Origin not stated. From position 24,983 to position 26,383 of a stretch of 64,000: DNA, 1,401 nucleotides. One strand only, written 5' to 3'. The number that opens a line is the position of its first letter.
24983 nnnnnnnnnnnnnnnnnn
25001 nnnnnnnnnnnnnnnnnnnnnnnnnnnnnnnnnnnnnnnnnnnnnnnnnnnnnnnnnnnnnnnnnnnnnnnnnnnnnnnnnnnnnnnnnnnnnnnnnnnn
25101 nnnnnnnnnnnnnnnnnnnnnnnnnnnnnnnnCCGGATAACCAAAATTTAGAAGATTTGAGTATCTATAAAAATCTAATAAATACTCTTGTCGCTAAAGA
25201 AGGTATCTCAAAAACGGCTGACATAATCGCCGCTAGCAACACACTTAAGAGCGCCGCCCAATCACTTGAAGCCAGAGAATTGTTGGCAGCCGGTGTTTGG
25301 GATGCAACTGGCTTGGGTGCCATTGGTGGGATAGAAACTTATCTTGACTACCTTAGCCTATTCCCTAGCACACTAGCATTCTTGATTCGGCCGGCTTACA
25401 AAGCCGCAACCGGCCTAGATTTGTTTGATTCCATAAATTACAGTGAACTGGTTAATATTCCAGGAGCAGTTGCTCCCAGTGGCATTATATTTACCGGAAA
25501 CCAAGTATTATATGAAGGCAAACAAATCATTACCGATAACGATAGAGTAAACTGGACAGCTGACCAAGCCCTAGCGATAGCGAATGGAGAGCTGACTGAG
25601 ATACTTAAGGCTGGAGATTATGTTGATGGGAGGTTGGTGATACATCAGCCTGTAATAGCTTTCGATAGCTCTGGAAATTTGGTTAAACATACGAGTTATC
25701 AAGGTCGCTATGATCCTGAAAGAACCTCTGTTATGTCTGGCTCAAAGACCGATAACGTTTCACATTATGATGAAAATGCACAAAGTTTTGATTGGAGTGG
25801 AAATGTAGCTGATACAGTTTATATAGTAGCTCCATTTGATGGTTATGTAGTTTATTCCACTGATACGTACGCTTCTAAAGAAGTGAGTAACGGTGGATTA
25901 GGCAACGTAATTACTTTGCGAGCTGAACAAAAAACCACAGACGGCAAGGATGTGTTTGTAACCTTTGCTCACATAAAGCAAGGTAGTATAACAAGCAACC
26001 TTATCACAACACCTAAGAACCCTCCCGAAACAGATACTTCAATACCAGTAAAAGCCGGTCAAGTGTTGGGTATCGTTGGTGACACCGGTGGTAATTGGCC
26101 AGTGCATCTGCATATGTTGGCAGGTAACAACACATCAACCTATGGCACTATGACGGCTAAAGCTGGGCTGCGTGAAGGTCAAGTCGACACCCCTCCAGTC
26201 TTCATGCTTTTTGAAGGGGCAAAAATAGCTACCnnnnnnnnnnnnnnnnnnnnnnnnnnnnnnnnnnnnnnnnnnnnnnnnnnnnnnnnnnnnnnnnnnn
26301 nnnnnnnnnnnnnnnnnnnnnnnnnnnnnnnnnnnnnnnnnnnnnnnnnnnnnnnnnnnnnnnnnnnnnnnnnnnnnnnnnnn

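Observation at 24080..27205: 1041-aa protein combining Calx-beta-like repeats, M23 peptidase and RTX Ca-binding repeats, with no signal peptide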

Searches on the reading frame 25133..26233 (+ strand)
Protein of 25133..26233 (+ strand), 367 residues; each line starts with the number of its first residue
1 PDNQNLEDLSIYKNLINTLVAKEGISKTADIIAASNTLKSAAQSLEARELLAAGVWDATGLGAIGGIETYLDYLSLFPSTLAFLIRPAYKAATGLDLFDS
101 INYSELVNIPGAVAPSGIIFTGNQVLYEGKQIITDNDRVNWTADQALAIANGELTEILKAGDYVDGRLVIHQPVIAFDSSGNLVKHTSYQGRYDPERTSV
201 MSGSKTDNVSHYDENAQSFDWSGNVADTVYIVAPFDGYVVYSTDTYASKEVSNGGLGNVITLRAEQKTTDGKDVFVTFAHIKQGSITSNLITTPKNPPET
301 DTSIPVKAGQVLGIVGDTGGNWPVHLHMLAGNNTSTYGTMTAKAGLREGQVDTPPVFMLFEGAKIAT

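Call 17: search_solved_structures(query=A2, max_evalue=10, show_alignments=4)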
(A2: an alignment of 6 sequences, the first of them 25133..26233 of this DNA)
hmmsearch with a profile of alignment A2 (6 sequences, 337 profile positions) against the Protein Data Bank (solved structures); distinct sequences matched with E-value up to 10: 24.
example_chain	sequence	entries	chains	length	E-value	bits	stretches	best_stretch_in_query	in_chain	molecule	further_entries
7qrl_A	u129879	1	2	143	0.00062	22.2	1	196-302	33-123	DipM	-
7qrl_C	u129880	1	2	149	0.00067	22.1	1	196-302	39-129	DipM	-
5kvp_A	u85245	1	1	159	0.0031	19.9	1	272-301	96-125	Zoocin A endopeptidase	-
4qp5_A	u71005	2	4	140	0.0059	19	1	273-304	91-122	Lysostaphin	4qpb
5nmy_A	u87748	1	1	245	0.013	17.9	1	273-304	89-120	Lysostaphin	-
4lxc_A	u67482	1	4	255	0.014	17.8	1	273-304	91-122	Lysostaphin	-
4rny_A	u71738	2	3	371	0.026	16.9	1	271-301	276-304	Conserved hypothetical secreted protein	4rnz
3slu_A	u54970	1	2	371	0.031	16.6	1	273-306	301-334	M23 peptidase domain protein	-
6muk_A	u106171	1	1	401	0.035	16.5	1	273-306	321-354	Peptidase M23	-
5j1l_A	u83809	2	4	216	0.055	15.8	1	273-301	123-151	ToxR-activated gene (TagE)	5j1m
9k2v_E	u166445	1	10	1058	0.063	15.6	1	209-302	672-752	Internal protein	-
9m7n_A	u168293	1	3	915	0.1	14.9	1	229-304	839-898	Gp16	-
9w2w_D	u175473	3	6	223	0.28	13.5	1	262-313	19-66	LolD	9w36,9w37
9w35_C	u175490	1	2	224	0.28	13.5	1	262-313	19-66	LolD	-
2hsi_A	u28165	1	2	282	0.32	13.3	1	273-304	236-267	Putative peptidase M23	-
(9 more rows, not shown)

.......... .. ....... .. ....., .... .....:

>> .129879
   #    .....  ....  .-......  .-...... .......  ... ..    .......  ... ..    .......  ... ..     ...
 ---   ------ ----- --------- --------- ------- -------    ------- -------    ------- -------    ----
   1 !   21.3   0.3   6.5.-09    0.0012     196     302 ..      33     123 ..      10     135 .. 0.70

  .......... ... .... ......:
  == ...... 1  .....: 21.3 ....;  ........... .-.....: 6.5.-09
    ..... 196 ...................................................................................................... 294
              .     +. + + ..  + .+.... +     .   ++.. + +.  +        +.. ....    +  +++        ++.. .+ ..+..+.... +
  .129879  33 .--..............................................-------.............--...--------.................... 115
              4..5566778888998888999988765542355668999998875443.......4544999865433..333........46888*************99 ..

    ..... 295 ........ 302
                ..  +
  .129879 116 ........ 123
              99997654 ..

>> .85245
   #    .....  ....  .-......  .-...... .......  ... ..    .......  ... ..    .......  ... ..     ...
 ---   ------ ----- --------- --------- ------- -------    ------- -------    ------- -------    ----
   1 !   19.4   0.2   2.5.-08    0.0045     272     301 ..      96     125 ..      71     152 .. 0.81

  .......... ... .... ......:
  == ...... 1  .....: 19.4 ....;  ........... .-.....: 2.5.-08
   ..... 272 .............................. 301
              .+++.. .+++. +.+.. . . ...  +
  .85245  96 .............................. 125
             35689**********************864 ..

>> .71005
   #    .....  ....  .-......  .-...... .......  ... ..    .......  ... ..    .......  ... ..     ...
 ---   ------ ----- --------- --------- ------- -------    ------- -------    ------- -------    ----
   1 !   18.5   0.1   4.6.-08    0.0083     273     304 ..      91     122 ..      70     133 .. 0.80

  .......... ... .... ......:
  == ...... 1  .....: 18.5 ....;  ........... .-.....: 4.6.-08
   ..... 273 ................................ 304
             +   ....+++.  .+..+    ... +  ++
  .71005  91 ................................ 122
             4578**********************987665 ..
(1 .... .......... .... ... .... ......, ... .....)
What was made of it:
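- Checked: A PDB profile search gives DipM, zoocin A and lysostaphin (call 17).
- A PDB profile search hits DipM, zoocin A and lysostaphin (call 17). The best PDB sequence hit is DipM, a non-catalytic LytM domain (call 17). PDB profile hits include phage internal proteins (call 17).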

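Call 21: find_homologous_proteins(query=A2, max_evalue=0.01)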
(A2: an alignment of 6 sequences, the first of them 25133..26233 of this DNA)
Query A2 (6 sequences): 8000 candidates shared short words with the query, none scored E <= 0.01.
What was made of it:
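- Tried and rejected: Profile search of the central region in the word-indexed database: no scored hits, so one capped search was wasted (call 21).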

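Call 30: predict_structure(alignment_id=A2)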
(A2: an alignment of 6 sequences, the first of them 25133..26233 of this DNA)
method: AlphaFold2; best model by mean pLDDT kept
length: 367 residues; sequences in the alignment: 6
mean_pLDDT: 49.3   pTM: 0.49
mean pLDDT of the five models: 49.3, 47.9, 45.8, 45.6, 41.0
residues with pLDDT >= 90: 0; 70-90: 64; 50-70: 102; < 50: 201
segments of 3 or more residues with pLDDT < 50: 1-7, 62-169, 184-215, 223-226, 247-255, 319-321, 334-367
pLDDT, mean of each block of 10 residues (from residue 1): 42 75 77 64 57 67 40 33 34 34 27 24 28 33 40 37 45 54 44 29 31 48 55 71 57 53 68 71 73 67 69 65 62 46 31 37 29
secondary structure, 60 per line:
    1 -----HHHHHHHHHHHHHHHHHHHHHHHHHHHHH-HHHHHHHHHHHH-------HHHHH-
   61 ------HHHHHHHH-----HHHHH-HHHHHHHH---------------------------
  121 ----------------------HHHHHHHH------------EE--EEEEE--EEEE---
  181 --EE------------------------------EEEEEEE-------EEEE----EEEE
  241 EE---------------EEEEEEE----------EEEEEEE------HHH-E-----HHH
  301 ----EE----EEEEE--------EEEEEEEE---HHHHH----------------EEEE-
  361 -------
elements in order: H6-34 H36-47 H55-59 H67-74 H80-84 H86-93 H143-150 E167-171 E174-177 E215-221 E229-232 E237-242 E258-264 E275-281 E311-315 E324-331 H335-339 E356-359
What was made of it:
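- On Peptidase family M23 (Pfam PF01551 / MEROPS M23): Caveat: the model core has pLDDT of only 55-73 (call 30).
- The central AF2 model is poor (mean pLDDT 49, call 30), so active-site geometry was not verified in three dimensions.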

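Call 34: search_protein_representatives(alignment_id=A2)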
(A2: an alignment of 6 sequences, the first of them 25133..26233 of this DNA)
Query: 6 sequences, 337 profile positions. Proteins with E-value up to 0.001 (for the whole library): 678; up to 1e-10: 18; up to 1e-30: 9. The best 150 are listed.
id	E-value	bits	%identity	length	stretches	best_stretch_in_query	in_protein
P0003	8.3e-151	518.3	-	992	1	4-337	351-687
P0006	2.4e-109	381.9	-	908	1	1-331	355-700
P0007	1.5e-80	287.2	-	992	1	5-336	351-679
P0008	1.4e-63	231.5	-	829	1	2-337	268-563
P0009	4.1e-59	216.8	-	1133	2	3-232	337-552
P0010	4.8e-57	210.0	-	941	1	3-337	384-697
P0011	1.3e-49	185.6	-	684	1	13-336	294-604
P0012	3.5e-36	141.4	-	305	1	138-336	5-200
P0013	9.3e-34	133.5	-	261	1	148-330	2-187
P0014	2.0e-23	99.5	-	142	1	181-307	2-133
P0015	2.2e-20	89.5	-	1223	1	4-257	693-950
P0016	1.3e-14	70.6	-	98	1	204-288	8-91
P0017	4.4e-14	68.8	-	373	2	124-268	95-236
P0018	5.0e-14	68.6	-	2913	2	200-307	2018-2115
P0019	1.8e-11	60.2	-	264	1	226-327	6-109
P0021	9.8e-11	57.8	-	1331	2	249-305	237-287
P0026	6.6e-10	55.0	-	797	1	180-309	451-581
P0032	2.9e-09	53.0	-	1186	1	175-312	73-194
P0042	7.9e-09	51.5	-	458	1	170-308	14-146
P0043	9.9e-09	51.2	-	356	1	175-308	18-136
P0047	1.8e-08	50.3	-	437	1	181-313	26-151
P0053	5.5e-08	48.7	-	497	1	207-325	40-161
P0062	1.5e-07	47.3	-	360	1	208-309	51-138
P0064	2.0e-07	46.9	-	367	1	223-304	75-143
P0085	6.1e-07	45.3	-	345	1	184-330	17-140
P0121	1.9e-06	43.6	-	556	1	180-326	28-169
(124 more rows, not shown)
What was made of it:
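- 25118..25714 (+): Family-specific linker (aa 347-545). It has a helical hairpin at aa ~357-398 (pLDDT ~75); the rest is modelled at low confidence. No homologs exist outside the family. It may be a latency or pro-region, which is inference only. calls 30, 34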

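Call 35: search_protein_families(library=pfam, proteins=[P0007, P0008, P0009, P0010, P0011, P0015, P0012, P0013, P0017, P0021], max_evalue=0.01)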
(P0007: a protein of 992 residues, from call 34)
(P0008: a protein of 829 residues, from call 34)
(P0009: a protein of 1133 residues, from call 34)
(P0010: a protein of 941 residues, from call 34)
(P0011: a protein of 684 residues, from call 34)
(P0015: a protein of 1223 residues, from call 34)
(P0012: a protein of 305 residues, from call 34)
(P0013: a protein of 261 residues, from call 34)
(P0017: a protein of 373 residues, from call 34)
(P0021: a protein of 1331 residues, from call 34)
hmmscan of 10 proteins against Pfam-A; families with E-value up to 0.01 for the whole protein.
P0007 (992 aa): 4 families
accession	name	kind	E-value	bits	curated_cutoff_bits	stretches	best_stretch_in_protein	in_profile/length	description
PF00353.25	HemolysinCabind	-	1.1e-08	35.3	23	1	888-918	2-32/36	RTX calcium-binding nonapeptide repeat (4 copies)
PF01551.29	Peptidase_M23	-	4.3e-05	24.1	28.7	1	542-624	16-79/96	Peptidase family M23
PF03160.20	Calx-beta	-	0.0002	21.8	27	0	239-313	18-93/119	Calx-beta domain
PF16886.11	ATP-synt_ab_Xtn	-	0.0096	16.1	25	0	598-620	12-34/88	ATPsynthase alpha/beta subunit barrel-sandwich domain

P0008 (829 aa): 1 family
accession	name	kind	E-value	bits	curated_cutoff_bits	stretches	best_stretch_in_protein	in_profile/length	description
PF01551.29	Peptidase_M23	-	0.00013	22.5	28.7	1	441-532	17-87/96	Peptidase family M23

P0009 (1133 aa): 2 families
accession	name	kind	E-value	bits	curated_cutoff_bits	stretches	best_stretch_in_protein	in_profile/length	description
PF03160.20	Calx-beta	-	1.4e-08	35.2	27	0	41-100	55-118/119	Calx-beta domain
PF01551.29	Peptidase_M23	-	4.4e-05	24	28.7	1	529-644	18-88/96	Peptidase family M23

P0010 (941 aa): 1 family
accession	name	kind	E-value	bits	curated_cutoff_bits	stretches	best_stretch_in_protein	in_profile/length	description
PF00353.25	HemolysinCabind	-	0.006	17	23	1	749-779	6-36/36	RTX calcium-binding nonapeptide repeat (4 copies)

P0011 (684 aa): 2 families
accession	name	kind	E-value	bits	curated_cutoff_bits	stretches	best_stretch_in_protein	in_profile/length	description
PF01551.29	Peptidase_M23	-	6.3e-09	36.4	28.7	1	468-568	15-88/96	Peptidase family M23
PF03160.20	Calx-beta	-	1.5e-05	25.5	27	0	98-138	61-101/119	Calx-beta domain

P0015 (1223 aa): 3 families
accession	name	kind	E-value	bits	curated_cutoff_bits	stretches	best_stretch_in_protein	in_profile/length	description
PF03160.20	Calx-beta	-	8.9e-09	35.8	27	0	96-138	59-101/119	Calx-beta domain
PF00353.25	HemolysinCabind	-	6.7e-06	26.4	23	1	998-1032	2-36/36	RTX calcium-binding nonapeptide repeat (4 copies)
PF06809.16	NPDC1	-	0.0034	16.8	23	0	265-308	3-46/352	Neural proliferation differentiation control-1 protein (NPDC1)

P0012 (305 aa): 1 family
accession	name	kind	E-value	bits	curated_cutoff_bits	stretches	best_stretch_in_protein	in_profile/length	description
PF01551.29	Peptidase_M23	-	8e-05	23.2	28.7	1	136-168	54-87/96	Peptidase family M23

P0013 (261 aa): 1 family
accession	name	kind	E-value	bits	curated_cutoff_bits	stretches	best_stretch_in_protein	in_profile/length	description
PF01551.29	Peptidase_M23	-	9.8e-06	26.1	28.7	1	48-158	11-89/96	Peptidase family M23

P0017 (373 aa): 0 families

P0021 (1331 aa): 4 families
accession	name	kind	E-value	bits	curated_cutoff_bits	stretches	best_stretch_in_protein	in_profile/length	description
PF01551.29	Peptidase_M23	-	7.9e-33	113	28.7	2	184-287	2-91/96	Peptidase family M23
PF08481.16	GBS_Bsp-like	-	2.7e-18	66.1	31.6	3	533-613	2-86/92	GBS Bsp-like repeat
PF24893.1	DUF7743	-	3.4e-08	33.7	27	2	521-619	2-95/120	Domain of unknown function (DUF7743)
PF03442.20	CBM_X2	-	0.0019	18.7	28.9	0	1118-1154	29-58/83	Carbohydrate binding domain X2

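Call 38: search_protein_families(library=pfam, alignment_id=A4, max_evalue=0.001)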
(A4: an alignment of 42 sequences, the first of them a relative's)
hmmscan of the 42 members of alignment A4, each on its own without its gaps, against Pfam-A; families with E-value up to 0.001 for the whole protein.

A. member 1, P0020 (469 aa): 3 families
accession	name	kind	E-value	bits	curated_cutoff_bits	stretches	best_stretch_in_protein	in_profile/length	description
PF01551.29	Peptidase_M23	-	3.4e-12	46.8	28.7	1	41-137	3-86/96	Peptidase family M23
PF19077.6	Big_13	-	7.5e-11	42.9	27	1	197-282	13-102/102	Bacterial Ig-like domain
PF17936.7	Big_6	-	8.3e-07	29.6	27.6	1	290-359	6-76/83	Bacterial Ig domain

B. families by the number of members that match (of 42 scanned): 17 families
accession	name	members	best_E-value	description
PF01551.29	Peptidase_M23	42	5e-28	Peptidase family M23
PF00353.25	HemolysinCabind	9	1.3e-40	RTX calcium-binding nonapeptide repeat (4 copies)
PF25275.1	Golvesin_C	5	9.6e-11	Golvesin C-terminal domain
PF08548.17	Peptidase_M10_C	3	2.7e-10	Peptidase M10 serralysin C terminal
PF13517.12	FG-GAP_3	2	1.5e-18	FG-GAP-like repeat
PF01476.26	LysM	2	1.3e-15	LysM domain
PF01839.29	FG-GAP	2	8.9e-13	FG-GAP repeat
PF04151.21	PPC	2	1.7e-07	Bacterial pre-peptidase C-terminal domain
PF01471.23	PG_binding_1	1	5.6e-11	Putative peptidoglycan binding domain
PF19077.6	Big_13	1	7.5e-11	Bacterial Ig-like domain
PF03160.20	Calx-beta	1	1.1e-10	Calx-beta domain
PF23727.1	Beta-prop_FAM234A_B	1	1.5e-08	FAM234A/B beta-propeller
PF17936.7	Big_6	1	8.3e-07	Bacterial Ig domain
PF00404.24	Dockerin_1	1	5.6e-06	Dockerin type I domain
PF16184.11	Cadherin_3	1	5.7e-06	Cadherin-like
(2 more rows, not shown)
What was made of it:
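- On Peptidase family M23 (Pfam PF01551 / MEROPS M23): The family profile retrieves 42/42 Pfam-M23 proteins (calls 34, 38).
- Checked: The family profile retrieves 678 proteins, and 42 of 42 sampled are Pfam M23 (calls 34, 38).
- The family profile retrieves 678 proteins and 42/42 sampled are Pfam M23 (calls 34, 38).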

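Call 59: fold_search(model_id=the predicted structure, library=pdb)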
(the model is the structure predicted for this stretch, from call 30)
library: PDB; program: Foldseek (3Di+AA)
matches with E <= 10: 302; with E <= 0.001: 21
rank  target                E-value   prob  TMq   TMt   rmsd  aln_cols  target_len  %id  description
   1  9k2v_A                1.3e-05  1.00  0.23  0.10  26.4       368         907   15  Cyanophage A4 pre-ejectosome (released 2025-04-09)
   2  2b13_A                4.0e-05  1.00  0.20  0.53   5.3       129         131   17  Truncated S. aureus LytM, P41 crystal form (released 2006-01-10)
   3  6smk_E                8.3e-05  1.00  0.20  0.51   4.0       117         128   18  Crystal structure of catalytic domain A109H mutant of prophage-encoded M23 protein EnpA from Enterococcus faecalis. (released 2020-09-09)
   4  4zyb_B                8.3e-05  1.00  0.20  0.52   5.3       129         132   16  High resolution structure of M23 peptidase LytM with substrate analogue (released 2015-10-21)
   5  2b0p_A                1.4e-04  1.00  0.21  0.54   5.1       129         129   16  truncated S. aureus LytM, P212121 crystal form (released 2006-01-10)
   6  5nmy_MODEL_1_A        1.4e-04  1.00  0.21  0.30   9.6       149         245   21  NMR solution structure of lysostaphin (released 2018-05-16)
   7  4lxc_D                2.0e-04  1.00  0.20  0.28  10.2       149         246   20  The antimicrobial peptidase lysostaphin from Staphylococcus simulans (released 2014-07-09)
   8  5j1l_B                2.1e-04  1.00  0.18  0.35   3.6       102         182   19  Crystal structure of Csd1-Csd2 dimer I (released 2016-10-19)
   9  4zyb_A                2.2e-04  1.00  0.20  0.52   5.3       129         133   17  High resolution structure of M23 peptidase LytM with substrate analogue (released 2015-10-21)
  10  3nyy                  2.2e-04  1.00  0.21  0.30   5.9       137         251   23  Crystal structure of a putative glycyl-glycine endopeptidase lytM (RUMGNA_02482) from Ruminococcus gnavus ATCC 29149 at  (released 2010-09-15)
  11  8s3m_A                2.4e-04  1.00  0.21  0.23   7.7       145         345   14  LysTt72, a lytic endopeptidase from Thermus thermophilus MAT72 phage vB_Tt72 (released 2025-03-05)
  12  4lxc_A                3.0e-04  1.00  0.20  0.28  10.4       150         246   21  The antimicrobial peptidase lysostaphin from Staphylococcus simulans (released 2014-07-09)
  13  5kvp_MODEL_1_A        3.4e-04  1.00  0.22  0.46   5.4       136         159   18  Solution structure of the catalytic domain of zoocin A (released 2016-10-26)
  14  4rny_A                3.6e-04  1.00  0.18  0.18   3.5       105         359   21  Structure of Helicobacter pylori Csd3 from the orthorhombic crystal (released 2015-03-11)
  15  2b44_A                3.9e-04  1.00  0.20  0.53   5.4       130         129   18  Truncated S. aureus LytM, P 32 2 1 crystal form (released 2006-01-10)
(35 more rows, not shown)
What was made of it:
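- On Peptidase family M23 (Pfam PF01551 / MEROPS M23): Foldseek against the PDB gives LytM, EnpA, lysostaphin, Csd1-3, zoocin A, ShyA, DipM and EnvC among ranks 1-29, at E 1e-5 to 4e-3 (call 59).
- Checked: Foldseek ranks 1-29 are M23 structures apart from two cyanophage virion entries (call 59).
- Foldseek ranks 1-29 are LytM, EnpA, lysostaphin, Csd, ShyA and similar, plus two cyanophage virion entries (call 59). The top Foldseek hit is a cyanophage pre-ejectosome protein with an M23 domain (call 59).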

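Call 65: find_related_loci(query=A2, collection=genome_contigs, flank=10000)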
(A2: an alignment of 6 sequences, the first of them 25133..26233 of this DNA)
Query A2 (367 aa) in genome_contigs; peptide patterns used: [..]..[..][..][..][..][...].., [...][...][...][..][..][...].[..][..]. (x = any residue, [..] = any of these).
143 stretches matched a pattern; 2 encode a relative of the query (tblastn E <= 1e-3); 2 distinct loci.
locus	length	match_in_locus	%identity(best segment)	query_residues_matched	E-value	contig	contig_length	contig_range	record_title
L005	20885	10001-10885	34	8-367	2e-41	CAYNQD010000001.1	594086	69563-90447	MAG TPA_asm: uncultured Candidatus Saccharibacteria bacterium isolate SRP344714_co2_382 genome assembly, contig: NODE_6_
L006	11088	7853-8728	25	8-334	1e-12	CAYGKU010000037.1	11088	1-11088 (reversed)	MAG TPA_asm: uncultured Candidatus Saccharibacteria bacterium isolate ERP116193_co2_378 genome assembly, contig: NODE_14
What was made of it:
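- The family is very rare: about 10 full-length representatives among 1.84 billion, and 2 loci in 185,579 species genomes (calls 34, 65).
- Tried and rejected: The GTDB genome scan found only 2 loci and did not return the window's own genome (call 65), so the rest of the genome could not be examined.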
